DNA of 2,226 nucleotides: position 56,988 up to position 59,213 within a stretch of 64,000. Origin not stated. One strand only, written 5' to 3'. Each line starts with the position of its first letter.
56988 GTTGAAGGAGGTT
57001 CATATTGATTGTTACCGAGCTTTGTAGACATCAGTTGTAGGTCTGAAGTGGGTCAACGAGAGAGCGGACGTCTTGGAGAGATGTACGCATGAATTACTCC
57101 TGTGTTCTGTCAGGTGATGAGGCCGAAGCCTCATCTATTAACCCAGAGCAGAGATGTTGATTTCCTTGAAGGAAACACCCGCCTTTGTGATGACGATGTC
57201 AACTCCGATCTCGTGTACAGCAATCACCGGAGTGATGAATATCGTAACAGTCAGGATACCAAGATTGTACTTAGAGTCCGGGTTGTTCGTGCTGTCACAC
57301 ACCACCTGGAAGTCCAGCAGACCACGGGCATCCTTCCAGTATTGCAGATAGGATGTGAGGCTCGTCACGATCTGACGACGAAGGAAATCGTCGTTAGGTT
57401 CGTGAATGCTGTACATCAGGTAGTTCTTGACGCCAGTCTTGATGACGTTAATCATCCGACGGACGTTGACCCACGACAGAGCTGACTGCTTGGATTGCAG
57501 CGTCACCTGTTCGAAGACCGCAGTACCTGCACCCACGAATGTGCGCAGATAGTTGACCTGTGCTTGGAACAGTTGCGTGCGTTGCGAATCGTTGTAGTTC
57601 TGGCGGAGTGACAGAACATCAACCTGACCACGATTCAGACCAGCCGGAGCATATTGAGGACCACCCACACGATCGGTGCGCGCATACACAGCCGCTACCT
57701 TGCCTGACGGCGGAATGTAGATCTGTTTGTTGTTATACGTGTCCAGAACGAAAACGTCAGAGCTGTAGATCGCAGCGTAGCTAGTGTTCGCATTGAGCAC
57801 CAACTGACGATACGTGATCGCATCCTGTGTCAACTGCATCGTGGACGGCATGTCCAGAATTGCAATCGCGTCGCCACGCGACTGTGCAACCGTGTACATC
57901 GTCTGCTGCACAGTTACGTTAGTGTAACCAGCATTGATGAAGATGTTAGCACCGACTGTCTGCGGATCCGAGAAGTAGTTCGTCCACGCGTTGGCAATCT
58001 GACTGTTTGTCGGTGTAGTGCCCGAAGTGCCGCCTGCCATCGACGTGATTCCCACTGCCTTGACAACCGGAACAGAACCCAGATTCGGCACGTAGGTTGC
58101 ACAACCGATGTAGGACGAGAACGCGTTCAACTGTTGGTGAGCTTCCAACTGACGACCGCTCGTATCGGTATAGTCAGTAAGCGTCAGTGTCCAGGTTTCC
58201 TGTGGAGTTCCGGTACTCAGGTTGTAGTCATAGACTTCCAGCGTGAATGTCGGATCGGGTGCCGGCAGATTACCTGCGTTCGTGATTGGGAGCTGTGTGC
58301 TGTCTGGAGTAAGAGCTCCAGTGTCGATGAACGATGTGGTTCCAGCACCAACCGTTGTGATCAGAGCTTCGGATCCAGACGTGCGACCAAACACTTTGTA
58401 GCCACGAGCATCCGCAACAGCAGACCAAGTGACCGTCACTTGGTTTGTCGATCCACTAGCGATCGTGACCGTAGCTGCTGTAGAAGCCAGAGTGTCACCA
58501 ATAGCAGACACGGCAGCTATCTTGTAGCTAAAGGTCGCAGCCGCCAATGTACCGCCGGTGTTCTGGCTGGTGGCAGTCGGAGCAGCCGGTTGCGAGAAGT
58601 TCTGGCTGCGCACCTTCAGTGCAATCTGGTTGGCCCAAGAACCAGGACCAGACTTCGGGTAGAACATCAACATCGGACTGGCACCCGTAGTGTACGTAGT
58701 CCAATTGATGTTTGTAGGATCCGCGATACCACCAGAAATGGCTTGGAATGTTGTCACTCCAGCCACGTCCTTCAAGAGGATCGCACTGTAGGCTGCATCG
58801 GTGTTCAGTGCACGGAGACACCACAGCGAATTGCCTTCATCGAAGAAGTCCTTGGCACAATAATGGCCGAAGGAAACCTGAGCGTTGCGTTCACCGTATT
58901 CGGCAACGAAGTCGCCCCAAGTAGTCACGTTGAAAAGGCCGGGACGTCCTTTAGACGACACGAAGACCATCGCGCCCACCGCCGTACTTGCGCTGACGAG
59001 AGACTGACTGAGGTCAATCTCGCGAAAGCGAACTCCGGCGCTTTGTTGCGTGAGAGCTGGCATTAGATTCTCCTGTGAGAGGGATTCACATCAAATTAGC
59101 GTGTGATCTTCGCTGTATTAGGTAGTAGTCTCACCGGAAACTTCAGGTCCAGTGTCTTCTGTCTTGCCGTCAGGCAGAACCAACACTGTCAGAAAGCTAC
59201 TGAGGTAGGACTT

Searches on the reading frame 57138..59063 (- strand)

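Call 27: search_protein_families(library=phrogs, proteins=[window:57138-59063:-], max_evalue=0.0001)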
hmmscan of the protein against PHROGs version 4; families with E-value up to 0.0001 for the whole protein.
window:57138-59063:- (641 aa): 6 families
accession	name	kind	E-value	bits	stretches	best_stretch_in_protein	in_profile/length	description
phrog_23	-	tail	3.9e-79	267.7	1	5-638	22-475/496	tail sheath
phrog_17610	-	tail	1.2e-24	87.2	1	391-630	867-1111/1135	tail sheath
phrog_10581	-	tail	1.6e-22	80.7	1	423-628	697-912/915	tail sheath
phrog_19666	-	tail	3.4e-18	66.4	1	370-626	732-984/985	tail sheath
phrog_15814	-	unknown function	1.5e-11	44.1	1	329-573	409-666/738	-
phrog_13288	-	unknown function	2.1e-05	25.2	1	511-626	86-196/208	-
